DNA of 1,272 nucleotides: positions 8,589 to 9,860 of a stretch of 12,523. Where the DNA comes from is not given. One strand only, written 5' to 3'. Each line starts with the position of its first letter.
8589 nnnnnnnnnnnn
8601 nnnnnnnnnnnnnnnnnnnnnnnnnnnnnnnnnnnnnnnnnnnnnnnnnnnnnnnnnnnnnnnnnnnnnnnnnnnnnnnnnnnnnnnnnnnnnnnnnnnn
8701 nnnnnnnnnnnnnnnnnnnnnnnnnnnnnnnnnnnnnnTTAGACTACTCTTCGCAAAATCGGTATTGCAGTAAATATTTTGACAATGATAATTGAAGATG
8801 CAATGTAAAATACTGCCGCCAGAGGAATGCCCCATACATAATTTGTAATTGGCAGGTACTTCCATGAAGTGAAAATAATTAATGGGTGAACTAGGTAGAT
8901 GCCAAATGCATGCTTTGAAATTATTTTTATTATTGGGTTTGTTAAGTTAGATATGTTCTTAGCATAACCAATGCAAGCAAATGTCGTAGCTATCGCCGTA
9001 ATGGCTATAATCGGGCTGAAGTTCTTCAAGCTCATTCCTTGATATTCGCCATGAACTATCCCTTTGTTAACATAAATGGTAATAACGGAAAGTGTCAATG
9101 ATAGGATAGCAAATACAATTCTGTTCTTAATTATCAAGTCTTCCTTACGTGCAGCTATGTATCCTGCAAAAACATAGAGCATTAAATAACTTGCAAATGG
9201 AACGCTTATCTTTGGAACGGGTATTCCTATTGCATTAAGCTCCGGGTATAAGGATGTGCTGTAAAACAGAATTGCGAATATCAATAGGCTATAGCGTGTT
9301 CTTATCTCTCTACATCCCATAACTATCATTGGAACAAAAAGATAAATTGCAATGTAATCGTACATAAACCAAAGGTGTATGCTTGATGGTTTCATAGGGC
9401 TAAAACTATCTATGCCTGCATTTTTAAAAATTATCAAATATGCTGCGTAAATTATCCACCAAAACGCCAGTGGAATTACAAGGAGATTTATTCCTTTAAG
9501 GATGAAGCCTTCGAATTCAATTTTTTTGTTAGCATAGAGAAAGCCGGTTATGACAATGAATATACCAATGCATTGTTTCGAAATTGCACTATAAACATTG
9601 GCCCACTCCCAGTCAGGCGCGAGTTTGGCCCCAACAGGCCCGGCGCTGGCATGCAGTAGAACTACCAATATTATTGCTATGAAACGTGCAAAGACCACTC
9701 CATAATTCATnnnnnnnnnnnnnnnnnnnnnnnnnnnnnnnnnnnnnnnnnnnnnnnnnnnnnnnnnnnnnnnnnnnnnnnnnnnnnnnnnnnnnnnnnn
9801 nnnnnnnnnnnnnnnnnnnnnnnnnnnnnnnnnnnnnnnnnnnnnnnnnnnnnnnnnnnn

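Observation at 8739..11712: Tandem membrane acyltransferases (OafA-like AT3-SGNH plus standalone AT3) next to the tail fiber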

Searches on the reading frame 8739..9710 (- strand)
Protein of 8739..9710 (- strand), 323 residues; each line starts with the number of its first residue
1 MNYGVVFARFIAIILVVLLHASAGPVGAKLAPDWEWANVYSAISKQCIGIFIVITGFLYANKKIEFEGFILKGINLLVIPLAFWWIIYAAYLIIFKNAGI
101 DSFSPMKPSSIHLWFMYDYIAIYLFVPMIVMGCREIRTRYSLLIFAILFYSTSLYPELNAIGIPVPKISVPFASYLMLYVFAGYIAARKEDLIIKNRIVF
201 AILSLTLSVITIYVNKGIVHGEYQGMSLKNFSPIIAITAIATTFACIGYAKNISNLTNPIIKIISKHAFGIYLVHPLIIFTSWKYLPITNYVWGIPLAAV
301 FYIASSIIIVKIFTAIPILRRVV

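Call 7: search_protein_families(library=pfam, proteins=[window:8739-9710:-], max_evalue=0.01)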
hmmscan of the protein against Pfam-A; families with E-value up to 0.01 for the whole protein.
window:8739-9710:- (323 aa): 1 family
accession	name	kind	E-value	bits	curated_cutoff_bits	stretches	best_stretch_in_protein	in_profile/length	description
PF01757.29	Acyl_transf_3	-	5.6e-35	121.4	31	1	6-310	5-321/326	Acyltransferase domain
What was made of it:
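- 8739..9710 (-): AT3-only acyltransferase, 323 aa, from a rare tail-spike-linked clade that lacks the RXXR motif. PF01757 E 5.6e-35 (call 7).
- Checked: ORF 8739-9710(-), 323 aa, ATG start: Pfam Acyl_transf_3 PF01757, E 5.6e-35, 121 bits against a cutoff of 31, covering residues 6-310 (call 7).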

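Call 8: search_protein_families(library=phrogs, proteins=[window:8739-9710:-], max_evalue=0.001)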
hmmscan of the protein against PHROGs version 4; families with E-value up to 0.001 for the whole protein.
window:8739-9710:- (323 aa): 1 family
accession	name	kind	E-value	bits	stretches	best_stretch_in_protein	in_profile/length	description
phrog_3333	-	other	5.3e-11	43.1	1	7-319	11-347/372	O-acetyltransferase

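Call 18: find_encoding_contigs(protein=window:8739-9710:-, flank=10000, max_places=8)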
Protein window:8739-9710:- (323 aa): 24 contigs read that carry it; 8 places shown.
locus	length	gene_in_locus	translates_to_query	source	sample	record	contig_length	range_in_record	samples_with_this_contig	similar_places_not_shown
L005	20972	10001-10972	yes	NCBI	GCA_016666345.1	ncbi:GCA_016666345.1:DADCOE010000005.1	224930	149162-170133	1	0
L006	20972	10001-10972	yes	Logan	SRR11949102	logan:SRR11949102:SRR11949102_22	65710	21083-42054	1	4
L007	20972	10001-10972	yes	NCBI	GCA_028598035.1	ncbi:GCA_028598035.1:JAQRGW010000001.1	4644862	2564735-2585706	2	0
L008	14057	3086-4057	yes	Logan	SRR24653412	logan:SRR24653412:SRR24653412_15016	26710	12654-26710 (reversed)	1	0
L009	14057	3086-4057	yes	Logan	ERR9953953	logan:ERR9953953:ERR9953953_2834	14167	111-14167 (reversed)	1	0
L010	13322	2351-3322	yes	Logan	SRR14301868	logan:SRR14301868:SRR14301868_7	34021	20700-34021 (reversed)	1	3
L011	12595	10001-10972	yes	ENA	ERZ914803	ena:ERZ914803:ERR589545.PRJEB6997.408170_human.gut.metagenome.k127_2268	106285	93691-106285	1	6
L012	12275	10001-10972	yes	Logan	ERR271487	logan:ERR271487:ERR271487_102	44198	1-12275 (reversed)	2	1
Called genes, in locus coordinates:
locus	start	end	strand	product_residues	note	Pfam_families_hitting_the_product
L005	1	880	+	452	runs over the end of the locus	PF00218:IGPS, PF00697:PRAI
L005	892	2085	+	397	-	PF00291:PALP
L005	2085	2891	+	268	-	PF00290:Trp_syntA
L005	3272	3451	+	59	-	PF10685:KGG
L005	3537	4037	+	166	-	PF05974:DUF892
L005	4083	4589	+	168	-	PF05974:DUF892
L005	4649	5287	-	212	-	PF13505:OMP_b-brl, PF03922:OmpW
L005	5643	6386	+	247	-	PF06790:UPF0259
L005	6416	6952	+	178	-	PF04279:IspA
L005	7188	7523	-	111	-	-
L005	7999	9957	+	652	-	PF01757:Acyl_transf_3, PF19040:SGNH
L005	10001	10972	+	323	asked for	PF01757:Acyl_transf_3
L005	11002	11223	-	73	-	-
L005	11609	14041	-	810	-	PF18668:Tail_spike_N, PF13884:Peptidase_S74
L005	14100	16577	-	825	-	-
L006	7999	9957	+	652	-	PF01757:Acyl_transf_3, PF19040:SGNH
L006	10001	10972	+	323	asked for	PF01757:Acyl_transf_3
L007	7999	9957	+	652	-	PF01757:Acyl_transf_3, PF19040:SGNH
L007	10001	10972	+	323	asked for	PF01757:Acyl_transf_3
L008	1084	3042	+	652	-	PF01757:Acyl_transf_3, PF19040:SGNH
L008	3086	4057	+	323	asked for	PF01757:Acyl_transf_3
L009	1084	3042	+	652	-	PF01757:Acyl_transf_3, PF19040:SGNH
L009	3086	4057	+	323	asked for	PF01757:Acyl_transf_3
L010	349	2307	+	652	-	PF01757:Acyl_transf_3, PF19040:SGNH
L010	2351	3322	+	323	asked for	PF01757:Acyl_transf_3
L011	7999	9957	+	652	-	PF01757:Acyl_transf_3, PF19040:SGNH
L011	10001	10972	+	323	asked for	PF01757:Acyl_transf_3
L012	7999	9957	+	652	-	PF01757:Acyl_transf_3, PF19040:SGNH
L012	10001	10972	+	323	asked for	PF01757:Acyl_transf_3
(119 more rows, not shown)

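Call 21: search_dna_similar(query=window:8739-9710:-, collection=phages, mode=protein, max_rows=30)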
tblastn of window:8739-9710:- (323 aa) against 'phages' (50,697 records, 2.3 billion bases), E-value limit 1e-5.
Records with a match: 4; places in all: 4; records where one place covers at least 80% of the query: 4.
Best place of each record, by identity: <60% 4.
By first word of the organism name: Vibrio 2; Salmonella 2.
By host as written in the record: Vibrio alginolyticus 2; Homo sapiens 1; Salmonella enterica subsp. enterica serovar Kentucky 1.
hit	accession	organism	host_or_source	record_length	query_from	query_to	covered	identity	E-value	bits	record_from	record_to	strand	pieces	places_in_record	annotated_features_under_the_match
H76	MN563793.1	Vibrio phage vB_ValM-yong1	Vibrio alginolyticus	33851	9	323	98%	24.9%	3e-10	67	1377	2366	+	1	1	acyltransferase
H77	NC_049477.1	Vibrio phage vB_ValM-yong1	Vibrio alginolyticus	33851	9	323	98%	24.9%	3e-10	67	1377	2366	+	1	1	O-acetyltransferase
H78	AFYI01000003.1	Salmonella enterica subsp. enterica serovar Infantis str. ...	Homo sapiens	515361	9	279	84%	23.2%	4e-7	57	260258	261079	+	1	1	putative inner membrane protein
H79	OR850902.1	Salmonella phage S.Kent 1-2-1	Salmonella enterica subsp. enterica ...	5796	9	279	84%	23.2%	4e-7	57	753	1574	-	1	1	record has no annotation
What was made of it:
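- Closest known: Oac of Shigella phage Sf6 and homologues. Different: Very distant: only 4 phage records reach tblastn E<=1e-5, none of them Sf6 (call 21).
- Tried and rejected: The small protein has only four weak phage tblastn hits (call 21).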

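Call 22: find_homologous_proteins(query=window:8739-9710:-, max_evalue=0.00001)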
Query window:8739-9710:- (323 aa): 43 proteins with E <= 0.00001 among 2950 candidates.
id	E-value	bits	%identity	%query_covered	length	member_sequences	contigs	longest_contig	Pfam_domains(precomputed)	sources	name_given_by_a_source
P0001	6.1e-191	652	92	100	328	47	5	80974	PF01757.29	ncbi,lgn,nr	ncbi:TPA: hypothetical protein GF098_16120 [Escherichia coli]|nr:acyltransferase [Escherichia coli] 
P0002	8.9e-170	583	81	100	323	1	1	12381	PF01757.29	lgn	-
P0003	4.8e-125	436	60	100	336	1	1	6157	PF01757.29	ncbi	ncbi:MAG: acyltransferase [Hafnia sp.]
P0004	1.3e-119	418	57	100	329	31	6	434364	PF01757.29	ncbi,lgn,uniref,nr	ncbi:acyltransferase [Escherichia coli]|uniref:acyltransferase n=1 Tax=Escherichia coli TaxID=562 Re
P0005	1.3e-17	83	29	98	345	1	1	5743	PF01757.29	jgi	jgi:surface polysaccharide O-acyltransferase-like enzyme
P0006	2.9e-15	75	25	96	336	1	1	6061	PF01757.29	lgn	-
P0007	5.7e-15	74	31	83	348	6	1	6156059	PF01757.29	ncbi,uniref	ncbi:acyltransferase family protein [Pseudomonas sp. Z4-7]|uniref:acyltransferase n=1 Tax=Pseudomona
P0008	9.0e-15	73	27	97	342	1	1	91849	PF01757.29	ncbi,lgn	ncbi:MAG: acyltransferase family protein [Fibrobacterales bacterium]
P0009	2.1e-14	72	31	84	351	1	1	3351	PF01757.29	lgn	-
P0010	2.2e-14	72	25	98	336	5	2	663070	PF01757.29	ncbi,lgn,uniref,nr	ncbi:hypothetical protein E4695_08235 [Alcaligenaceae bacterium 429]|uniref:acyltransferase n=1 Tax=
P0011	3.8e-14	71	25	84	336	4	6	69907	PF01757.29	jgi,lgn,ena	-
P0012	1.6e-13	69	24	96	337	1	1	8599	PF01757.29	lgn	-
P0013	2.4e-13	69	24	98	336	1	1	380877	PF01757.29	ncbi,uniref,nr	ncbi:acyltransferase family protein [Pusillimonas sp. CC-YST705]|uniref:Acyltransferase family prote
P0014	2.7e-13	68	27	84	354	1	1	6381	PF01757.29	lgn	-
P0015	1.1e-12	66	26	98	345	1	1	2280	PF01757.29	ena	-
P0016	1.4e-12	66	28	98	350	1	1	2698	PF01757.29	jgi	jgi:surface polysaccharide O-acyltransferase-like enzyme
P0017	6.8e-12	64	24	96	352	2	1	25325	PF01757.29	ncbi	-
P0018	1.1e-11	63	29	98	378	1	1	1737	PF01757.29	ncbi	-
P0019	2.6e-11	62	29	84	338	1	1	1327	PF01757.29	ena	-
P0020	4.2e-11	61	28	90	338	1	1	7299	PF01757.29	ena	-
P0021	4.6e-11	61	25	83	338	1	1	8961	PF01757.29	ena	-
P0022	6.4e-11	61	25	95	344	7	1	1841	PF01757.29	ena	-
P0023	1.4e-10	59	26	99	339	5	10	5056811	PF01757.29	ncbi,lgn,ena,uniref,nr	ncbi:acyltransferase [Citrobacter europaeus]|uniref:acyltransferase n=1 Tax=Citrobacter europaeus Ta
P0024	6.1e-10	57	28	84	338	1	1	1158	PF01757.29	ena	-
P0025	7.9e-10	57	26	98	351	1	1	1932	PF01757.29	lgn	-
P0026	8.7e-10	57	29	85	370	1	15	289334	PF01757.29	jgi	jgi:surface polysaccharide O-acyltransferase-like enzyme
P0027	1.2e-9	56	25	99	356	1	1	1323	PF01757.29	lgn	-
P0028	1.4e-9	56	27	96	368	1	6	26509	PF01757.29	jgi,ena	jgi:surface polysaccharide O-acyltransferase-like enzyme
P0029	1.8e-9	56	24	95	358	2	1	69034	PF01757.29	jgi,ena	-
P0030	2.0e-9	56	26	91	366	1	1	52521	PF01757.29,PF07786.19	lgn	-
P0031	5.9e-9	54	27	97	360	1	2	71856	PF01757.29,PF07786.19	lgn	-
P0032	1.5e-8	53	24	83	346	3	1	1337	PF01757.29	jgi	-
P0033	1.4e-7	50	28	97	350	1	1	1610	PF01757.29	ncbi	-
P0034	2.7e-7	49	25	85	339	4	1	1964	PF01757.29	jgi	jgi:surface polysaccharide O-acyltransferase-like enzyme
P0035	5.0e-7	48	25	99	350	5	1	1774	PF01757.29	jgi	jgi:surface polysaccharide O-acyltransferase-like enzyme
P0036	5.1e-7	48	30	39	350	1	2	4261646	PF01757.29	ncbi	-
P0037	7.4e-7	47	24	85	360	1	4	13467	PF01757.29,PF07786.19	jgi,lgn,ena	-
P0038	8.7e-7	47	30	63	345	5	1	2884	PF01757.29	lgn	-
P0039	1.5e-6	46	26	84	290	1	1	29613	PF01757.29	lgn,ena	-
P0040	1.7e-6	46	25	99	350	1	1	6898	PF01757.29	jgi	jgi:surface polysaccharide O-acyltransferase-like enzyme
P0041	2.8e-6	45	26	47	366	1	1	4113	PF01757.29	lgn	-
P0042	3.7e-6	45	25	99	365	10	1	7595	PF01757.29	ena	-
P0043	7.0e-6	44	25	85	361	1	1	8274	PF01757.29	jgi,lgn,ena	-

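Call 24: find_encoding_contigs(protein=P0002, flank=8000, max_places=2)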
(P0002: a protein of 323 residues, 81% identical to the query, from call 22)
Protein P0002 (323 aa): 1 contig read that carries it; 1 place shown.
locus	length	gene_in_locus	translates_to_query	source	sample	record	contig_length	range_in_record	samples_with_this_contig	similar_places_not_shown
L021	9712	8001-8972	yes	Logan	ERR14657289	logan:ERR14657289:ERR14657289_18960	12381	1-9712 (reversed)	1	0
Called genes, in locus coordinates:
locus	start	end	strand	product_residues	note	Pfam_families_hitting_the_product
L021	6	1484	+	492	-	PF17125:Methyltr_RsmF_N, PF22458:RsmF-B_ferredox (faint), PF01189:Methyltr_RsmB-F, PF13847:Methyltransf_31 (weak), PF21150:YebU_pre-PUA_dom, PF13636:Methyltranf_PUA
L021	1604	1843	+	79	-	PF07351:DUF1480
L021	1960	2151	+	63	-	PF07358:DUF1482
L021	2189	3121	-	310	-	PF03279:Lip_A_acyltrans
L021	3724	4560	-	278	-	PF00561:Abhydrolase_1, PF12146:Hydrolase_4, PF12697:Abhydrolase_6, PF08386:Abhydrolase_4 (faint), PF00326:Peptidase_S9 (weak)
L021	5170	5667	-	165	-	-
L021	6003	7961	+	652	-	PF01757:Acyl_transf_3, PF19040:SGNH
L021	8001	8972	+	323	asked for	PF01757:Acyl_transf_3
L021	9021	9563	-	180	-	PF13884:Peptidase_S74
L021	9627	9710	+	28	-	?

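Call 25: find_encoding_contigs(protein=P0004, flank=8000, max_places=4)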
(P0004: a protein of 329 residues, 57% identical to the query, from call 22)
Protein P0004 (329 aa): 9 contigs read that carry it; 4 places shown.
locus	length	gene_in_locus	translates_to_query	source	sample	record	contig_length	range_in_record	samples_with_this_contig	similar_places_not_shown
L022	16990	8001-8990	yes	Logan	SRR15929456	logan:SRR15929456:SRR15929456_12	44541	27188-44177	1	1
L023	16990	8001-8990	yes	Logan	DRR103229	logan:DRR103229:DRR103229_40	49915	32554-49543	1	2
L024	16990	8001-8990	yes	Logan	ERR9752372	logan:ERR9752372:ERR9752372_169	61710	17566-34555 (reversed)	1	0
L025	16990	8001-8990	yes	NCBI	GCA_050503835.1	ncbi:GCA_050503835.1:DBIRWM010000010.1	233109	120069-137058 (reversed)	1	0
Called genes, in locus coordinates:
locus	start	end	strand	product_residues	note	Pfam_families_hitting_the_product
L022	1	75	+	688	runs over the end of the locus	PF13089:PP_kinase_N, PF02503:PP_kinase, PF17941:PP_kinase_C_1, PF13091:PLDc_2, PF13090:PP_kinase_C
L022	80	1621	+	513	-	PF02541:Ppx-GppA, PF21447:Ppx-GppA_III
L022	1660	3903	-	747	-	PF05231:MASE1, PF00563:EAL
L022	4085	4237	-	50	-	-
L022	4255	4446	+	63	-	PF11119:DUF2633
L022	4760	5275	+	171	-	PF05818:TraT (weak), PF13441:Gly-zipper_YMGG (weak), PF05433:Rick_17kDa_Anti (weak)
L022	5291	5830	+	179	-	PF17358:DUF5384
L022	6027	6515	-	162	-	PF10721:DUF2514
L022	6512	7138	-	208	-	PF00182:Glyco_hydro_19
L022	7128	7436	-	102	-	PF05449:Phage_holin_3_7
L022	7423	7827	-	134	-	PF16931:Phage_holin_8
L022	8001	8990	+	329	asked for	PF01757:Acyl_transf_3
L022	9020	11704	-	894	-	PF13884:Peptidase_S74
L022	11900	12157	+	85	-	-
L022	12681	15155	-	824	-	-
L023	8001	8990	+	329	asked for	PF01757:Acyl_transf_3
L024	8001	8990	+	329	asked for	PF01757:Acyl_transf_3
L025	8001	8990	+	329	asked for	PF01757:Acyl_transf_3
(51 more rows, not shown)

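Call 26: find_encoding_contigs(protein=P0003, flank=8000, max_places=2)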
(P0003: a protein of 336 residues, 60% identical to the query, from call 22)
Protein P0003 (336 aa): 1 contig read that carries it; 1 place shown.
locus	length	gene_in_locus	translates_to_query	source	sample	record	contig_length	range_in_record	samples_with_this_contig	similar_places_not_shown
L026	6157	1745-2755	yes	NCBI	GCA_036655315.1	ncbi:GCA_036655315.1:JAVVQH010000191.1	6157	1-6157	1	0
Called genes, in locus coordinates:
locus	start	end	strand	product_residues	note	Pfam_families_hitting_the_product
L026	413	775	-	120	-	-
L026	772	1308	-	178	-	PF00959:Phage_lysozyme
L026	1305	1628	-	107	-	-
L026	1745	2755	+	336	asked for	PF01757:Acyl_transf_3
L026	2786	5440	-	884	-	PF13884:Peptidase_S74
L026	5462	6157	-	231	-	PF22530:Terminase-T7_RNaseH-like (weak)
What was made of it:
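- On Oac-type AT3-only O-antigen acetyltransferases of converting phages: Prophage context (calls 18, 25, 26).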

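Call 35: search_solved_structures(query=window:8739-9710:-, max_evalue=1)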
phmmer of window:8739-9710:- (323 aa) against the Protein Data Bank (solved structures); distinct sequences matched with E-value up to 1: 0.

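Call 36: search_protein_families(library=ncbifam, proteins=[window:8739-9710:-], max_evalue=0.01)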
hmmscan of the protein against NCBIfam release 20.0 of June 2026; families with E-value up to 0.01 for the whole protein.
window:8739-9710:- (323 aa): 0 families

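Call 52: search_protein_representatives(protein=window:8739-9710:-)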
Query: 323 residues. Proteins with E-value up to 0.001 (for the whole library): 2081; up to 1e-10: 246; up to 1e-30: 2. The best 150 are listed.
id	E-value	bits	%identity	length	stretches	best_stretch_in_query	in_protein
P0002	2.8e-170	582.5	81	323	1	1-323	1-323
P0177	1.1e-37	146.8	34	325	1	5-322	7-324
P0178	2.2e-30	122.8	95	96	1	1-63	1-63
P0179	1.6e-20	90.4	30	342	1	8-323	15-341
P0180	2.3e-20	89.9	28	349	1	9-308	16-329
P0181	1.3e-19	87.4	29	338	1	7-323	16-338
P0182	1.8e-19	87.0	29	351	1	6-323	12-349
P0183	2.7e-19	86.4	29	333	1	3-319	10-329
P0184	4.2e-18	82.5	26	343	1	9-322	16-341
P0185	1.4e-17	80.7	27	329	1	9-318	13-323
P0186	4.9e-17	79.0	28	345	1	5-317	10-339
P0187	5.1e-17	78.9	26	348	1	6-322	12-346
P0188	5.9e-17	78.7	26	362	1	9-318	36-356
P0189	6.0e-17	78.7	30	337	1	7-323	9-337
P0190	8.5e-17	78.2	30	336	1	9-321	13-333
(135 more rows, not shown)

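Call 63: search_protein_families(library=padloc, proteins=[window:8739-9710:-], max_evalue=0.01)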
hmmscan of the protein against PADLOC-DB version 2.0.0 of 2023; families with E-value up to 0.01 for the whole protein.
window:8739-9710:- (323 aa): 1 family
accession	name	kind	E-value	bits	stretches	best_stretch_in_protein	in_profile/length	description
PDLC02943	RT_III-A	-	0.0055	13.7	1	226-257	118-149/322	-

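Call 85: find_related_loci(query=window:8739-9710:-, collection=genome_contigs, flank=5000)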
Query window:8739-9710:- (323 aa) in genome_contigs; peptide patterns used: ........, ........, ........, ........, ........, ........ (x = any residue, [..] = any of these).
102 stretches matched a pattern, but none encodes a relative of the query by tblastn (E <= 1e-3).

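Call 87: find_related_loci(query=A3, collection=viral_contigs, flank=6000)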
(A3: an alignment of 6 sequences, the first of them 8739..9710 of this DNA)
Query A3 (323 aa) in viral_contigs; peptide patterns used: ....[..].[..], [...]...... (x = any residue, [..] = any of these).
102 stretches matched a pattern; 6 encode a relative of the query (tblastn E <= 1e-3); 6 distinct loci.
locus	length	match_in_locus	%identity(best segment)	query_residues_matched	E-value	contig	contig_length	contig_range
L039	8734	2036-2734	88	1-233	1e-134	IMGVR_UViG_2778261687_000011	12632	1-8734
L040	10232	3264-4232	58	2-323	4e-126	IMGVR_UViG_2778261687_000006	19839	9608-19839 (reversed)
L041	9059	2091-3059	58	2-323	3e-125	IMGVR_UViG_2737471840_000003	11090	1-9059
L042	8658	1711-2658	35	8-323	6e-50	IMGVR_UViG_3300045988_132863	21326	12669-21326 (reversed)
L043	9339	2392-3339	35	8-323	6e-50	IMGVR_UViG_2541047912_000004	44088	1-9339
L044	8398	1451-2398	33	8-323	3e-43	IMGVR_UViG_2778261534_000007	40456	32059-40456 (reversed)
